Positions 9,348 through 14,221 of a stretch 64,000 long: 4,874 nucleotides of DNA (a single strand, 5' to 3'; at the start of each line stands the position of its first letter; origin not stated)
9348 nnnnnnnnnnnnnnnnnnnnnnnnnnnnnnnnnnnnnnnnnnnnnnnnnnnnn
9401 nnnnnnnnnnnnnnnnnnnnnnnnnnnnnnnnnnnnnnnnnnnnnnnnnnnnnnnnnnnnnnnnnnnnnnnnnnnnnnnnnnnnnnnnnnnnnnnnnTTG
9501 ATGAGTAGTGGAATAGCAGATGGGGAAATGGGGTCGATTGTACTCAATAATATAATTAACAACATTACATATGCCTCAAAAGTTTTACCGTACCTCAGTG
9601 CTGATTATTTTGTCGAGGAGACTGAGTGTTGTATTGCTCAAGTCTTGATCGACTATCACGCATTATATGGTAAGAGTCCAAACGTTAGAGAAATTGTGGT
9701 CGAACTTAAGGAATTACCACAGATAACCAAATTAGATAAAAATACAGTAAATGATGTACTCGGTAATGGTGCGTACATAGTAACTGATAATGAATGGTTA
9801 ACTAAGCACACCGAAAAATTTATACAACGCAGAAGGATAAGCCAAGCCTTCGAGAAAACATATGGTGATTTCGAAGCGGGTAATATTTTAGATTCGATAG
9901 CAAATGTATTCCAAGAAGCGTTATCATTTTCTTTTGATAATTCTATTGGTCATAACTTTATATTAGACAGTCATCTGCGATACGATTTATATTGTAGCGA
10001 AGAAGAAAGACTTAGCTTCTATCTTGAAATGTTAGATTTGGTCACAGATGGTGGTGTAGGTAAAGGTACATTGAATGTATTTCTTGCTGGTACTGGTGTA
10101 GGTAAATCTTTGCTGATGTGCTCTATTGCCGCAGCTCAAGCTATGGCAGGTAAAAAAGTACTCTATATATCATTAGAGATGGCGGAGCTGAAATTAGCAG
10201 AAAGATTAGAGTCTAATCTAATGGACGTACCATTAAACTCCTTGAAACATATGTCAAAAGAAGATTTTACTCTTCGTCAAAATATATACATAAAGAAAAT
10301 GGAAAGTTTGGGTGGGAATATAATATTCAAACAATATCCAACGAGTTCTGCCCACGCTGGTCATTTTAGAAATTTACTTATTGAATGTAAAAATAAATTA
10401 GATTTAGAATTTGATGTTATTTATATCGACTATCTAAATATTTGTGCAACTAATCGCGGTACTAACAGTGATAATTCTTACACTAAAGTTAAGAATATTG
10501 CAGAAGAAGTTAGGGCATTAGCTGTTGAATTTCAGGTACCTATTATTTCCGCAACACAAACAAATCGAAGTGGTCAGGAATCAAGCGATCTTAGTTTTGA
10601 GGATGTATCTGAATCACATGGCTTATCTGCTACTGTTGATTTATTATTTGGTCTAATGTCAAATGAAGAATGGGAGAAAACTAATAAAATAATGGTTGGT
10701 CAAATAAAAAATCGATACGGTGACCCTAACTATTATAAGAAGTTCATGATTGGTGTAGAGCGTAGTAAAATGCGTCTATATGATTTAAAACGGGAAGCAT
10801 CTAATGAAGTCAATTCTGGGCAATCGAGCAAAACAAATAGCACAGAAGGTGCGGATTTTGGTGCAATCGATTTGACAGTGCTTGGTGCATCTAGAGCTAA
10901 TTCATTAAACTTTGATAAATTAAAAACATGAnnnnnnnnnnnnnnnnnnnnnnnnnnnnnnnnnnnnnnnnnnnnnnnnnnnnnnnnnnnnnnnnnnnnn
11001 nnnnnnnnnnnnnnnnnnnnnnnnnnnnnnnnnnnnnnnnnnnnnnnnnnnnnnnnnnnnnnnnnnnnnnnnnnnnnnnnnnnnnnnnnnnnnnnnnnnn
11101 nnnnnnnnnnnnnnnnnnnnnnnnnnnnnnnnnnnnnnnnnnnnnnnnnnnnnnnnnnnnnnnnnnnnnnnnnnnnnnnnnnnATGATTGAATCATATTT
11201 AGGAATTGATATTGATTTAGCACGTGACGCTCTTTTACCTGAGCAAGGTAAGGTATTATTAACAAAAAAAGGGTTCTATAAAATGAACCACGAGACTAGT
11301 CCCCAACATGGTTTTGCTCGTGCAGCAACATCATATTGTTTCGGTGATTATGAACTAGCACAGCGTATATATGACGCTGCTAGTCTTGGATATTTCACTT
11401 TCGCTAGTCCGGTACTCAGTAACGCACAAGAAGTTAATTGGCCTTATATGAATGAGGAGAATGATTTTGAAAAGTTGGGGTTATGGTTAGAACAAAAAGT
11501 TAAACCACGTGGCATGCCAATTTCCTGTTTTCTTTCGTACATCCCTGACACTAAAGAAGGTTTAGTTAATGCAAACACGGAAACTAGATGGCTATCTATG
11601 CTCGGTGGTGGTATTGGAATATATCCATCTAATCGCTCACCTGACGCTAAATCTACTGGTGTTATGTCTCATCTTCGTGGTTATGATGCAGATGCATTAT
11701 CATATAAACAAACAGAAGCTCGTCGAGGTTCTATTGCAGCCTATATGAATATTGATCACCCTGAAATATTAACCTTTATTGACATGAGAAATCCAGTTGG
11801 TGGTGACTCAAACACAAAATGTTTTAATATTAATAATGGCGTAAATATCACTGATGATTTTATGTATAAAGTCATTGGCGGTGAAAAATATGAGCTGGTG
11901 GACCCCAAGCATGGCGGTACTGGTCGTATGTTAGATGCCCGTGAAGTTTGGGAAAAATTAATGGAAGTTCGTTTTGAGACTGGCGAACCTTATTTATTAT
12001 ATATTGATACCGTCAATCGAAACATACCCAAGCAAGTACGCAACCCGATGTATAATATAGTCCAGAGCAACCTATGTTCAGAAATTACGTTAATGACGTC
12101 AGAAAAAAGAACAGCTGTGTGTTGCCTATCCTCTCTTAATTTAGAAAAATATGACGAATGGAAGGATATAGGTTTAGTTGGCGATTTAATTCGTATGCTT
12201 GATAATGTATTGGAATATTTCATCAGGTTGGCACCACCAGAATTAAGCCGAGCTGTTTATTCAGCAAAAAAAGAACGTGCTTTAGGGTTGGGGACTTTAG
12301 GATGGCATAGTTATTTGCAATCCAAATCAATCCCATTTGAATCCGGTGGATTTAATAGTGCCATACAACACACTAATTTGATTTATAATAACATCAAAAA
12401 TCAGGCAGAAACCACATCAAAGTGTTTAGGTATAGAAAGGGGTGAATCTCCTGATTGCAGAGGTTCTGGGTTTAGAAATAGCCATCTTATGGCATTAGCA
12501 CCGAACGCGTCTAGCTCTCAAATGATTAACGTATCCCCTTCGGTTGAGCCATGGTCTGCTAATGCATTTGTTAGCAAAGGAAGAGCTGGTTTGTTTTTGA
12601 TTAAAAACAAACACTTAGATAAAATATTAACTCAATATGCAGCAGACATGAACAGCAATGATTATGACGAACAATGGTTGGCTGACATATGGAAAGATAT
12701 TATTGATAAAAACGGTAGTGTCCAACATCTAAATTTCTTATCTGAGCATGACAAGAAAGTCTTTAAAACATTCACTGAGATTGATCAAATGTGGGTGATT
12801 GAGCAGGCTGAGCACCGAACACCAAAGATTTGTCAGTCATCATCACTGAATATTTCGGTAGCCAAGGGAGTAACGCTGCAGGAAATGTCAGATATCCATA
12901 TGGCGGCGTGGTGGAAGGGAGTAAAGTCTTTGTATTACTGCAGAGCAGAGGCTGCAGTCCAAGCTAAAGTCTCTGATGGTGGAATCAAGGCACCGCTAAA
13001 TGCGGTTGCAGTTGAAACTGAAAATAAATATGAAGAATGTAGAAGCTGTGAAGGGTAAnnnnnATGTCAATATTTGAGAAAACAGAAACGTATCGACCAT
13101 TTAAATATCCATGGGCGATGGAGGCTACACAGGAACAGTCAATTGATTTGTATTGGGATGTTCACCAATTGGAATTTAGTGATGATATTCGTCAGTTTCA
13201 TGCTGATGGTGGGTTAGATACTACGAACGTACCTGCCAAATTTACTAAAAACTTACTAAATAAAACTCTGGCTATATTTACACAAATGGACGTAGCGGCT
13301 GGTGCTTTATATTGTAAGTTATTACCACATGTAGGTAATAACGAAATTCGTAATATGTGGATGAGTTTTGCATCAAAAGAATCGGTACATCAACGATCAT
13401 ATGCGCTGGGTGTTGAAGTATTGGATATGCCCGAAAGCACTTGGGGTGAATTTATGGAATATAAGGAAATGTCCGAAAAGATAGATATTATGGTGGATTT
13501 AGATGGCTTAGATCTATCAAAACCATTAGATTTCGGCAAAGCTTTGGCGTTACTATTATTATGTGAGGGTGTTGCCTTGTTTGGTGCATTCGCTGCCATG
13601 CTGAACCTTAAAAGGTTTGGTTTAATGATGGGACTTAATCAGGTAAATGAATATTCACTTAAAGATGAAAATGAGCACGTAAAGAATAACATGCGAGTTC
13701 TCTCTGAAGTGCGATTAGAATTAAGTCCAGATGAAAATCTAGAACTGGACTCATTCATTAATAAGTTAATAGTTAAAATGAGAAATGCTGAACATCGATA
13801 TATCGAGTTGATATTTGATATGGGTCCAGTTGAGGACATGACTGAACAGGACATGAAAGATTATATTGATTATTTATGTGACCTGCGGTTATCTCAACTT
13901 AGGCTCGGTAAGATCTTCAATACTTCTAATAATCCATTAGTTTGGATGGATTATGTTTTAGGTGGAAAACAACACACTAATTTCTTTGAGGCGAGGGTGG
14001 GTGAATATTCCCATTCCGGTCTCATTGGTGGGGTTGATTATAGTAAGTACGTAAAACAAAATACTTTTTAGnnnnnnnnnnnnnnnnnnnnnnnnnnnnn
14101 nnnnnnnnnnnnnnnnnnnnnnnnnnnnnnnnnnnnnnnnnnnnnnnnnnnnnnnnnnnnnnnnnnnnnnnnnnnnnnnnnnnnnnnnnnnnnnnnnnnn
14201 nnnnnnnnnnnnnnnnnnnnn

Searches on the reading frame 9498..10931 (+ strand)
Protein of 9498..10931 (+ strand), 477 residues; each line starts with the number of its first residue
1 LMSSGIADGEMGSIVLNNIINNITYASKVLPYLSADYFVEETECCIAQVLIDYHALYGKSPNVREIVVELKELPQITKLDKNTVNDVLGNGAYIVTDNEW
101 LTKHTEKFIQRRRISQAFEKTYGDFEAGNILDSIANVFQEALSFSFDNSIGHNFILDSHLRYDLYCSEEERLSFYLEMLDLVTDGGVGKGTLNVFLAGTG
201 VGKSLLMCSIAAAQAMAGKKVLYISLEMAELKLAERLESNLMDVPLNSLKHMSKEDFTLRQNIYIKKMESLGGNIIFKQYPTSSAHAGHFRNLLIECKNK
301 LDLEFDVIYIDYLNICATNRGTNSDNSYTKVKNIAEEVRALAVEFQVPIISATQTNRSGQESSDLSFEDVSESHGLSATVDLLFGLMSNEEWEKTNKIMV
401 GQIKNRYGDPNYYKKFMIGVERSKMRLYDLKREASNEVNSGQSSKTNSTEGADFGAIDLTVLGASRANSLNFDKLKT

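Call 40: search_protein_families(library=phrogs, proteins=[window:9498-10931:+], max_evalue=0.00001)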
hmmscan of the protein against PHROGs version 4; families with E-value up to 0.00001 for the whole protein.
window:9498-10931:+ (477 aa): 3 families
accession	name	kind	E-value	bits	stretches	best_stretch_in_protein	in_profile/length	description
phrog_19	-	DNA, RNA and nucleotide metabolism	4.3e-96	324.2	1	8-442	160-589/621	DnaB-like replicative helicase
phrog_239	-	DNA, RNA and nucleotide metabolism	5.2e-24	86.2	1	127-428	323-597/801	DNA primase/helicase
phrog_243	-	DNA, RNA and nucleotide metabolism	3.7e-21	76.3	1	184-432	29-270/273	DnaB-like replicative helicase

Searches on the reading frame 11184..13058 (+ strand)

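Call 40: search_protein_families(library=phrogs, proteins=[window:11184-13058:+], max_evalue=0.00001)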
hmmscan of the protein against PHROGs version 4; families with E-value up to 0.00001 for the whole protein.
window:11184-13058:+ (624 aa): 9 families
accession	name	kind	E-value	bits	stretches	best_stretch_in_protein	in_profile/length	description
phrog_84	-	DNA, RNA and nucleotide metabolism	1.6e-143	480.9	1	8-623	188-795/975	ribonucleoside-diphosphate reductase large subunit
phrog_3844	-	moron, auxiliary metabolic gene and host takeover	6.8e-50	171.3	2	250-422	89-266/451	NrdA-like aerobic NDP reductase large subunit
phrog_30939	-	DNA, RNA and nucleotide metabolism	7.6e-42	144.2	1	161-586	553-958/977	ribonucleotide reductase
phrog_3987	-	DNA, RNA and nucleotide metabolism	3.2e-31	109.4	2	108-243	215-357/467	ribonucleotide reductase large subunit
phrog_29665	-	unknown function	1.6e-21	77.9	1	306-440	5-150/150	-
phrog_33412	-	unknown function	1.2e-20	74.8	1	504-593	37-127/140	-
phrog_22953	-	DNA, RNA and nucleotide metabolism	2e-15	58.3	2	157-242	21-105/201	ribonucleotide reductase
phrog_12229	-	DNA, RNA and nucleotide metabolism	1e-13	51.6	1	179-302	473-576/577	ribonucleotide reductase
phrog_367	-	DNA, RNA and nucleotide metabolism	8.8e-10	38.4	1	180-463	282-540/701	ribonucleotide reductase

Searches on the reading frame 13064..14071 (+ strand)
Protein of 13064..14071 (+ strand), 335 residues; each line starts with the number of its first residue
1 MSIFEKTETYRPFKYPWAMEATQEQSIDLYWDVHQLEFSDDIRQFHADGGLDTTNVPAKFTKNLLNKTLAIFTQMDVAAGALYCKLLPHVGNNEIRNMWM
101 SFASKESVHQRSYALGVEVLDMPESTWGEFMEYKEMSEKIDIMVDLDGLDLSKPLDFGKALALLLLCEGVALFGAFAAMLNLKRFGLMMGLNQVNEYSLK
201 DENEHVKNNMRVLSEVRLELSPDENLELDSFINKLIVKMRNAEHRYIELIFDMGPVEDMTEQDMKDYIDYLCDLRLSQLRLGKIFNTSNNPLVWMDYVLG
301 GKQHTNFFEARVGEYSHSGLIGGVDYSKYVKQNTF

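Call 40: search_protein_families(library=phrogs, proteins=[window:13064-14071:+], max_evalue=0.00001)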
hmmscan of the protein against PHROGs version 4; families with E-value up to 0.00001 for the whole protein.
window:13064-14071:+ (335 aa): 2 families
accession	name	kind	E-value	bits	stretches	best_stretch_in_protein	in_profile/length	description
phrog_86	-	DNA, RNA and nucleotide metabolism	2e-66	225.7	1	4-324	65-393/504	ribonucleoside diphosphate reductase small subunit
phrog_8368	-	DNA, RNA and nucleotide metabolism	5.4e-11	43.7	1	188-325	1-145/156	aerobic NDP reductase small subunit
